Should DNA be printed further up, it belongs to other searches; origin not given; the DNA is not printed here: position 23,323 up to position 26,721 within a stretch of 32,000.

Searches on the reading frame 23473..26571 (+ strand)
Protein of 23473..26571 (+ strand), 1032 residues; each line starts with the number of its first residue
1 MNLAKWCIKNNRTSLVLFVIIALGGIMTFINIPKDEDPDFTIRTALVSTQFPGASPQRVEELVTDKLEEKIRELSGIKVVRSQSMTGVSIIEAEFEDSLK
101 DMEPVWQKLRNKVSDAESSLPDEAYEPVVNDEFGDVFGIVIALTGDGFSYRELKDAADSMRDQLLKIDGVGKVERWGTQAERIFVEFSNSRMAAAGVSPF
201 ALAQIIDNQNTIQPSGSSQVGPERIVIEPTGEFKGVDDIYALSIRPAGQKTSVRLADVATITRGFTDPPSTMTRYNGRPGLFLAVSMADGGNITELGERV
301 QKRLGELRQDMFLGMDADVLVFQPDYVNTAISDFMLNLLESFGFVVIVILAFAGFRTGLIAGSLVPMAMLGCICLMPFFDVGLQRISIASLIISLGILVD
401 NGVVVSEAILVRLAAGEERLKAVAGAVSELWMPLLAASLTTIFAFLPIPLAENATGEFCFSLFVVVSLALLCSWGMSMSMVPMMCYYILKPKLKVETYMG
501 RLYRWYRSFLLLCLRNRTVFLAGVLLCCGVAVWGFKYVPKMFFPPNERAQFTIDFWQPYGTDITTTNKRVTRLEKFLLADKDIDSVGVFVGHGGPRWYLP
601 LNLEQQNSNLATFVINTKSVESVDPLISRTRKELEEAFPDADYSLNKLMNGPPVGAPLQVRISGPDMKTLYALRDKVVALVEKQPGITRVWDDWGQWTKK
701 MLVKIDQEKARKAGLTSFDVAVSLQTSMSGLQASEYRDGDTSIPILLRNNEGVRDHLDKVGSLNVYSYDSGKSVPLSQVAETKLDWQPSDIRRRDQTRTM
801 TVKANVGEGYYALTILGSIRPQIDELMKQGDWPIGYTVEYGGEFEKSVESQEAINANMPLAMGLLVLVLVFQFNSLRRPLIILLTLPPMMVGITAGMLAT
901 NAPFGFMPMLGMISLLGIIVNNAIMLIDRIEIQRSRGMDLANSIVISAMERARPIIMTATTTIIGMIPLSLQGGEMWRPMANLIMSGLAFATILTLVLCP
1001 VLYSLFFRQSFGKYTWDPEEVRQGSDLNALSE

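Call 6: search_protein_families(library=ncbifam, proteins=[window:23473-26571:+], max_evalue=0.00001)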
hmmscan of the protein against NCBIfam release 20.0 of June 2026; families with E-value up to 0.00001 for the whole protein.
window:23473-26571:+ (1032 aa): 14 families
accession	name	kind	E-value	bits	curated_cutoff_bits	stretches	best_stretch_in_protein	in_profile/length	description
NF033617.1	RND_permease_2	subfamily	1.1e-150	503.7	1250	1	5-1006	2-1007/1009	multidrug efflux RND transporter permease subunit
NF000282.2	RND_permease_1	subfamily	8.1e-105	351.8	1250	1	8-1005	5-1026/1029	multidrug efflux RND transporter permease subunit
TIGR00914.1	2A0601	subfamily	4.3e-101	339.3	701.45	1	14-1010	16-1039/1051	CusA/CzcA family heavy metal efflux RND transporter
TIGR00915.1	2A0602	subfamily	2.7e-92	310.3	940.35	1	5-1012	3-1033/1050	efflux RND transporter permease subunit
NF007798.0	PRK10503.1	equivalog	3.5e-87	293.1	1584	1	15-1009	24-1025/1040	MdtB/MuxB family multidrug efflux RND transporter permease subunit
NF007905.0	PRK10614.1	equivalog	2.2e-82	277.3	1774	1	12-1007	12-1009/1025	multidrug efflux RND transporter permease subunit MdtC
NF007842.1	PRK10555.1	equivalog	1.2e-71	241.9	1854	1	5-1009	3-1029/1036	multidrug efflux RND transporter permease AcrD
NF007133.0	PRK09579.1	equivalog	6.5e-69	232.6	1763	2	7-507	7-514/1017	multidrug efflux RND transporter permease subunit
NF007131.0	PRK09577.1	equivalog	1.2e-63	215.3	1768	1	4-1006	2-1022/1045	multidrug efflux RND transporter permease subunit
NF000037.1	RND_perm_OqxB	exception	1.7e-50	171.8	2200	1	1-1004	1-1032/1050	multidrug efflux RND transporter permease subunit OqxB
NF011706.2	PRK15127.1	equivalog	8.2e-40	136.5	2150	1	14-1017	12-1039/1049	multidrug efflux RND transporter permease subunit AcrB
TIGR00921.1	2A067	subfamily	1.6e-13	49.7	351.9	1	827-1006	163-346/733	hydrophobe/amphiphile efflux-3 (HAE3) family transporter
TIGR00916.1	2A0604s01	subfamily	2.5e-10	40.4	148.6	0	854-993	87-228/231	SecD/SecF family protein translocase subunit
NF009583.0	PRK13024.1-3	subfamily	6.5e-08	31.1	721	0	891-997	615-724/755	protein translocase subunit SecDF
